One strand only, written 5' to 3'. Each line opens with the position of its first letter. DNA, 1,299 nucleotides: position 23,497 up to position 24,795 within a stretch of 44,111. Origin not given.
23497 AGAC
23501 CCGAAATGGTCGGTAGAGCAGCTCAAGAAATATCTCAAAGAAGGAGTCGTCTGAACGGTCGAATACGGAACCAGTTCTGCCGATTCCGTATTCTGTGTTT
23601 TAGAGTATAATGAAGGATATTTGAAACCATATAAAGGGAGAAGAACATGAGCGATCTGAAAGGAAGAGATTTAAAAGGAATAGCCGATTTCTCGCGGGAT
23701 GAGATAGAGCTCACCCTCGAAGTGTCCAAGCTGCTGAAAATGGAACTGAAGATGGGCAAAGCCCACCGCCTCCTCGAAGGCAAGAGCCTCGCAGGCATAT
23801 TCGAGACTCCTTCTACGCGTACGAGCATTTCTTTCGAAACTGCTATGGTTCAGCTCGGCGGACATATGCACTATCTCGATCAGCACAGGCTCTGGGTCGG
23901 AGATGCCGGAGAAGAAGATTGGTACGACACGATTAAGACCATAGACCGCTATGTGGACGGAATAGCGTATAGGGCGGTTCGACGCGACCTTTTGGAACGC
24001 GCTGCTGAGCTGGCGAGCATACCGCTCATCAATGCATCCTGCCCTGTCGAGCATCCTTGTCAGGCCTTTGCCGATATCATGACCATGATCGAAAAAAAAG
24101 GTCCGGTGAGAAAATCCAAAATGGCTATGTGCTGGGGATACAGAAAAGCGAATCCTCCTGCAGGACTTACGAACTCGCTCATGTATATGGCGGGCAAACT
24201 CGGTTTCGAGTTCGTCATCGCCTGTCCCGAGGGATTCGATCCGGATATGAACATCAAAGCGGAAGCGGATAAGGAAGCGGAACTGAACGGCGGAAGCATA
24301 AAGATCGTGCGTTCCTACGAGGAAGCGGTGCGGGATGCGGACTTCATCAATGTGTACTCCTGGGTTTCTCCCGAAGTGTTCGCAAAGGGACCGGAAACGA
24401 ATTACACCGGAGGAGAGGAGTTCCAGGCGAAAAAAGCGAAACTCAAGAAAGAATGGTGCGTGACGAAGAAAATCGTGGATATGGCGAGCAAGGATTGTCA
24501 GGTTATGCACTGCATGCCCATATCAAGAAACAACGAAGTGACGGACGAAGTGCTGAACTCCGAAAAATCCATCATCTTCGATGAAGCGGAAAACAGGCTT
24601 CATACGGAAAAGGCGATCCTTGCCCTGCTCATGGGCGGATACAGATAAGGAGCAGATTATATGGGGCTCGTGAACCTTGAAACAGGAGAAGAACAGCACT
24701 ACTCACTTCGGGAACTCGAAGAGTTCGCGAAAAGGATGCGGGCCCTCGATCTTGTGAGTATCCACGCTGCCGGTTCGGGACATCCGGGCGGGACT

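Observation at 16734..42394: A 25.6-kb, 20-gene single-strand island joins ring-opening, carbamoyl-phosphate and Mo/W redox enzymes to a complete Grd-type selenoprotein reductase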

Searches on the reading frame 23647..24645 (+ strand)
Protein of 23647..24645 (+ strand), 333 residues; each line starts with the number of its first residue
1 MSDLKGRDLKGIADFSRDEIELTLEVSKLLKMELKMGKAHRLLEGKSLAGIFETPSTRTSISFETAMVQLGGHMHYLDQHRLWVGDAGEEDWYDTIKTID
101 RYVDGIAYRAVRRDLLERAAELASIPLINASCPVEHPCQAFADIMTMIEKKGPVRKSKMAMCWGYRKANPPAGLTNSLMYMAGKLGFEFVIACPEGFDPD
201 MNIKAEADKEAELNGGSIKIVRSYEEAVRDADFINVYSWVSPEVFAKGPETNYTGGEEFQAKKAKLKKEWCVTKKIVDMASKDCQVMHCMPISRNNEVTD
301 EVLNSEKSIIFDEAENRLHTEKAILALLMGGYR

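Call 6: search_protein_families(library=pfam, proteins=[window:23647-24645:+])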
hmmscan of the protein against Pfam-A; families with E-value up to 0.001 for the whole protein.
window:23647-24645:+ (333 aa): 2 families
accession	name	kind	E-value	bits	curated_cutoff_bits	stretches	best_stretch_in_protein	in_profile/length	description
PF00185.30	OTCace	-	8.2e-40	136.9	29.4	1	174-328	15-157/157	Aspartate/ornithine carbamoyltransferase, Asp/Orn binding domain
PF02729.26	OTCace_N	-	9.7e-38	130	29.9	1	7-149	1-148/148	Aspartate/ornithine carbamoyltransferase, carbamoyl-P binding domain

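Call 8: search_protein_families(library=ncbifam, proteins=[window:23647-24645:+], max_evalue=0.00001)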
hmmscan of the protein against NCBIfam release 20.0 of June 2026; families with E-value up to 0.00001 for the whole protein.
window:23647-24645:+ (333 aa): 16 families
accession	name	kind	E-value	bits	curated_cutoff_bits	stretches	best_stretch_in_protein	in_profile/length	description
TIGR00658.1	orni_carb_tr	equivalog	1.2e-80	270.9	280.85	1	7-329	1-303/304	ornithine carbamoyltransferase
NF001986.0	PRK00779.1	subfamily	8.7e-77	258.3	306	1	5-330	4-305/307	ornithine carbamoyltransferase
TIGR04384.1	putr_carbamoyl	exception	1.8e-69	234.4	500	1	13-329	6-307/330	putrescine carbamoyltransferase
NF011380.0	PRK14805.1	equivalog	1.3e-58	198.5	421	1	10-330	5-301/302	ornithine carbamoyltransferase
NF003286.0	PRK04284.1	subfamily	3.7e-55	187.3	515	1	1-327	1-328/332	ornithine carbamoyltransferase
NF003384.0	PRK04523.1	equivalog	1.6e-51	175.4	288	1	12-329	9-333/336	N-acetylornithine carbamoyltransferase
NF009213.0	PRK12562.1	subfamily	6.8e-40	137.5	559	1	1-326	1-329/334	ornithine carbamoyltransferase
NF002470.0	PRK01713.1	equivalog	1.7e-39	136.2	545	1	3-325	4-329/334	ornithine carbamoyltransferase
NF002032.1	PRK00856.1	equivalog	3e-38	131.7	263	1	8-329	2-297/297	aspartate carbamoyltransferase catalytic subunit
TIGR00670.1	asp_carb_tr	equivalog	1.5e-37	129.3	236.95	1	7-329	1-303/304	aspartate carbamoyltransferase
NF011379.0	PRK14804.1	equivalog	1.6e-36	126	373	1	12-327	12-307/311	ornithine carbamoyltransferase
NF005538.0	PRK07200.1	equivalog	5.5e-25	88.2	453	1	6-315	21-362/396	knotted carbamoyltransferase YgeW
TIGR03316.1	ygeW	equivalog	3.6e-24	85.4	500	1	14-320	26-356/391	knotted carbamoyltransferase YgeW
NF006046.0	PRK08192.1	equivalog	1.5e-22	80.3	512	1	1-330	1-318/339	aspartate carbamoyltransferase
NF008853.0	PRK11891.1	equivalog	1.3e-21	76.7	560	1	8-330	90-399/430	aspartate carbamoyltransferase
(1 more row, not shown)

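Call 51: search_solved_structures(query=window:23647-24645:+, max_evalue=1e-20, show_alignments=2)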
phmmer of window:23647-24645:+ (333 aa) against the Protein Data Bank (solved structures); distinct sequences matched with E-value up to 1e-20: 45.
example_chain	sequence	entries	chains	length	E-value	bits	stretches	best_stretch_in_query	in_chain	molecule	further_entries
1pvv_A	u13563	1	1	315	2.6e-68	234.1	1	3-332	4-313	Ornithine carbamoyltransferase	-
1a1s_A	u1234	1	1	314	2.6e-68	234.1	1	3-332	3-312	ORNITHINE CARBAMOYLTRANSFERASE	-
3gd5_A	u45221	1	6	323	9.2e-49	169.9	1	22-331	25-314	Ornithine carbamoyltransferase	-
4ep1_A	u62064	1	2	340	3.3e-47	164.7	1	6-328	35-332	Ornithine carbamoyltransferase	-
1vlv_A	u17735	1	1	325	6.7e-47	163.7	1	3-326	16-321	Ornithine carbamoyltransferase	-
4nf2_A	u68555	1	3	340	2e-46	162.2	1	6-328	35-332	Ornithine carbamoyltransferase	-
7nnf_A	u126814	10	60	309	1.1e-45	159.7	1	15-329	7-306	Ornithine carbamoyltransferase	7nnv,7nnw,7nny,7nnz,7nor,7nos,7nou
2i6u_A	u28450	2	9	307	1.2e-45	159.6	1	22-329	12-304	Ornithine carbamoyltransferase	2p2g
4a8t_A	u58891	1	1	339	5.3e-45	157.5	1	7-332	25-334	PUTRESCINE CARBAMOYLTRANSFERASE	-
3txx_A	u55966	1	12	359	6.4e-45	157.2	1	7-332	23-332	Putrescine carbamoyltransferase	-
4a8h_A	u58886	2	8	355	7.7e-45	157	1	8-332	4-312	PUTRESCINE CARBAMOYLTRANSFERASE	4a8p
4oh7_A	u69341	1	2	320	5e-44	154.3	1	17-327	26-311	Ornithine carbamoyltransferase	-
4am8_A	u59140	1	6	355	7.3e-44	153.8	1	8-332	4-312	PUTRESCINE CARBAMOYLTRANSFERASE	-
4f2g_A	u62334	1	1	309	2.9e-42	148.5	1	12-331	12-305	Ornithine carbamoyltransferase 1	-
8qeu_A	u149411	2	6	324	8.9e-42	146.9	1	3-330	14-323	Ornithine transcarbamylase, chloroplastic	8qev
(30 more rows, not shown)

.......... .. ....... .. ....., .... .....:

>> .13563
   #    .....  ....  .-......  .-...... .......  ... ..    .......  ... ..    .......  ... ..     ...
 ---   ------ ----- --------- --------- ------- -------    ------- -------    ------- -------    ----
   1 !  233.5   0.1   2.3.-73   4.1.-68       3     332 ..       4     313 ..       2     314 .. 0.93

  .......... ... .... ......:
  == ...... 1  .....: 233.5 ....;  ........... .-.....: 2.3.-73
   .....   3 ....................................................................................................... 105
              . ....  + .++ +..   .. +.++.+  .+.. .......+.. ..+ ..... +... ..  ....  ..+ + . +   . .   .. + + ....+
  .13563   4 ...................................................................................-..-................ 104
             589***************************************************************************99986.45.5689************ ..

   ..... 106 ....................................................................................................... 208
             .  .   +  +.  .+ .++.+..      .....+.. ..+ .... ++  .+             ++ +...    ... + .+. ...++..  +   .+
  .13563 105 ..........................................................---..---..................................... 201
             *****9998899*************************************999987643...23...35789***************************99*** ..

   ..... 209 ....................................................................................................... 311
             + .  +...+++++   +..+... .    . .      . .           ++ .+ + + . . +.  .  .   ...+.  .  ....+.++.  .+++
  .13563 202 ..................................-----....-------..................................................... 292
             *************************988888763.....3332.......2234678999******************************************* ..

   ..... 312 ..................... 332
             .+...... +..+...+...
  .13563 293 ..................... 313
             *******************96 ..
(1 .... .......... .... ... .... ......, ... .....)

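Call 65: find_homologous_proteins(query=window:23647-24645:+, max_evalue=1e-30)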
Query window:23647-24645:+ (333 aa): 5677 proteins with E <= 1e-30 among 8000 candidates; the best 120 are listed.
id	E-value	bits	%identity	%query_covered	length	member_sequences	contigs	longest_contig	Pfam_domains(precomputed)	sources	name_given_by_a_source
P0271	2.9e-223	758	100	100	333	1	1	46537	PF00185.31,PF02729.27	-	-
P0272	7.7e-192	655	85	100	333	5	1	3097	PF00185.31,PF02729.27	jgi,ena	jgi:ornithine carbamoyltransferase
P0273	7.3e-182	622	81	100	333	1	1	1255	PF00185.31,PF02729.27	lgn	-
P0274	1.2e-181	621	81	100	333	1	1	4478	PF00185.31,PF02729.27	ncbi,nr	ncbi:MAG: hypothetical protein JW820_17715 [Spirochaetales bacterium]|nr:hypothetical protein [Spiro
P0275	1.8e-180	618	79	100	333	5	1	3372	PF00185.31,PF02729.27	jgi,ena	-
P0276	2.0e-179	614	80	100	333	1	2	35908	PF00185.31,PF02729.27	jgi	-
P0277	4.8e-179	613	79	100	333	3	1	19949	PF00185.31,PF02729.27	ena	-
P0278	1.4e-178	611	80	100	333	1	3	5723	PF00185.31,PF02729.27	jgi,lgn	-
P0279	1.5e-178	611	80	100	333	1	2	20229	PF00185.31,PF02729.27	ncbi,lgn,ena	-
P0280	1.5e-178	611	79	100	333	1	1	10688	PF00185.31,PF02729.27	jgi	jgi:ornithine carbamoyltransferase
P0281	1.9e-178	611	80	100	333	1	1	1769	PF00185.31,PF02729.27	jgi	jgi:ornithine carbamoyltransferase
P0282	2.0e-178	611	79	100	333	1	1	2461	PF00185.31,PF02729.27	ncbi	-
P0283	3.6e-178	610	80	100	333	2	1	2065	PF00185.31,PF02729.27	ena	-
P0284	4.5e-178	610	80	100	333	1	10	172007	PF00185.31,PF02729.27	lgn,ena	-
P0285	9.9e-178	609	79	100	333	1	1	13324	PF00185.31,PF02729.27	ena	-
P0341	5.2e-168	577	75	100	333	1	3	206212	PF00185.31,PF02729.27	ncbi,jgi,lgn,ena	jgi:ornithine carbamoyltransferase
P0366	4.2e-163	560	74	100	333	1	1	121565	PF00185.31,PF02729.27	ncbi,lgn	-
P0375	2.8e-161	554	74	100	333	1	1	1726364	PF00185.31,PF02729.27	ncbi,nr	ncbi:MAG: ornithine carbamoyltransferase [Candidatus Bipolaricaulota bacterium]|nr:MAG: ornithine ca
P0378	1.9e-160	552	73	100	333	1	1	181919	PF00185.31,PF02729.27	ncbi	-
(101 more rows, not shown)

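Call 66: find_encoding_contigs(protein=P0375, flank=10000, max_places=2)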
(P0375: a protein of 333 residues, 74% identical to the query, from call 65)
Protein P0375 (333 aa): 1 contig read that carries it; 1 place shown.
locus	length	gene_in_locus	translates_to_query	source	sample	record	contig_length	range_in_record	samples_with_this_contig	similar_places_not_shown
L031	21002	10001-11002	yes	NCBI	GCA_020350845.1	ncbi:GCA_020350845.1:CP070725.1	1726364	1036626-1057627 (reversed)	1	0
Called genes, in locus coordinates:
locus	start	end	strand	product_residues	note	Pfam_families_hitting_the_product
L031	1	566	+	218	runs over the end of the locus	PF00702:Hydrolase, PF12710:HAD, PF13419:HAD_2, PF13242:Hydrolase_like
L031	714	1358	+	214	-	PF13489:Methyltransf_23, PF02353:CMAS, PF13847:Methyltransf_31, PF08241:Methyltransf_11, PF08242:Methyltransf_12, PF13649:Methyltransf_25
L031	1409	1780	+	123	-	PF00583:Acetyltransf_1, PF13673:Acetyltransf_10, PF13508:Acetyltransf_7, PF08445:FR47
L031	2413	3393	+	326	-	-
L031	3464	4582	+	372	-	PF12704:MacB_PCD, PF02687:FtsX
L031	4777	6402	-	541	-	-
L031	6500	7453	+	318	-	PF01583:APS_kinase, PF13671:AAA_33 (faint), PF14306:PUA_2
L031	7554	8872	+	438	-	PF02538:Hydantoinase_B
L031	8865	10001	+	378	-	PF01210:NAD_Gly3P_dh_N, PF02317:Octopine_DH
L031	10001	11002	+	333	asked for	PF02729:OTCace_N, PF00185:OTCace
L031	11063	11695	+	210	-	PF02607:B12-binding_2, PF02310:B12-binding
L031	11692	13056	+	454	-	PF05369:MtmB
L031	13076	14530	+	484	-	PF06253:MTTB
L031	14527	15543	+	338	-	PF02423:OCD_Mu_crystall, PF01488:Shikimate_DH (faint)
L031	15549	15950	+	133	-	PF13237:Fer4_10 (faint), PF14697:Fer4_21 (faint), PF13247:Fer4_11, PF13187:Fer4_9 (weak), PF25160:LdpA_Fe-S-bd, PF12797:Fer4_2, PF12837:Fer4_6 (weak), PF00037:Fer4, +1 more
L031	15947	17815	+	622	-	PF02730:AFOR_N, PF01314:AFOR_C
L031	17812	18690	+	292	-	PF00941:FAD_binding_5, PF03450:CO_deh_flav_C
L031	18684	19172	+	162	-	PF00111:Fer2 (weak), PF01799:Fer2_2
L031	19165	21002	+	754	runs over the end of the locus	PF01315:Ald_Xan_dh_C, PF02738:MoCoBD_1, PF20256:MoCoBD_2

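Call 67: find_encoding_contigs(protein=P0378, flank=10000, max_places=2)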
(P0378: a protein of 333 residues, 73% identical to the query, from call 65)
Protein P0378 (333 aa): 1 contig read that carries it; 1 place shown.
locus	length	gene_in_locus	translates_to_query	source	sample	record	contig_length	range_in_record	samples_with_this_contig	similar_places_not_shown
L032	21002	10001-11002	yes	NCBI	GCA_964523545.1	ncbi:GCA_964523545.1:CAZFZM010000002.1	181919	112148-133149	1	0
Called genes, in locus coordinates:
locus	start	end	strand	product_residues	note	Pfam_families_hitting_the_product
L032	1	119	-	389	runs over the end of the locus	PF13477:Glyco_trans_4_2 (weak), PF13439:Glyco_transf_4, PF13579:Glyco_trans_4_4, PF00534:Glycos_transf_1, PF13692:Glyco_trans_1_4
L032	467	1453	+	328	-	PF24793:GINT1_N, PF04616:Glyco_hydro_43 (faint)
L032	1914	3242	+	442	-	PF00202:Aminotran_3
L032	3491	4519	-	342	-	PF02608:Bmp, PF13407:Peripla_BP_4 (weak)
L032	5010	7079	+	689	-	PF05378:Hydant_A_N, PF01968:Hydantoinase_A, PF19278:Hydant_A_C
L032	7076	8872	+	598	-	PF02538:Hydantoinase_B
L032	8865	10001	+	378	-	PF01210:NAD_Gly3P_dh_N (weak), PF02317:Octopine_DH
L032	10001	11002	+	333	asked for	PF02729:OTCace_N, PF00185:OTCace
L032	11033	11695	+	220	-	PF02607:B12-binding_2, PF02310:B12-binding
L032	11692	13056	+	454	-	PF05369:MtmB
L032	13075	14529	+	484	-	PF06253:MTTB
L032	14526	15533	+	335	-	PF02423:OCD_Mu_crystall, PF01488:Shikimate_DH (weak)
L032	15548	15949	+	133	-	PF14697:Fer4_21 (faint), PF13247:Fer4_11, PF13237:Fer4_10 (weak), PF13187:Fer4_9 (weak), PF25160:LdpA_Fe-S-bd, PF12797:Fer4_2 (weak), PF12837:Fer4_6, PF00037:Fer4, +2 more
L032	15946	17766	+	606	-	PF02730:AFOR_N, PF01314:AFOR_C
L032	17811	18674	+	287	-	PF00941:FAD_binding_5, PF03450:CO_deh_flav_C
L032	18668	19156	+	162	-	PF00111:Fer2, PF01799:Fer2_2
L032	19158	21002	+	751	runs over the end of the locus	PF01315:Ald_Xan_dh_C, PF02738:MoCoBD_1, PF20256:MoCoBD_2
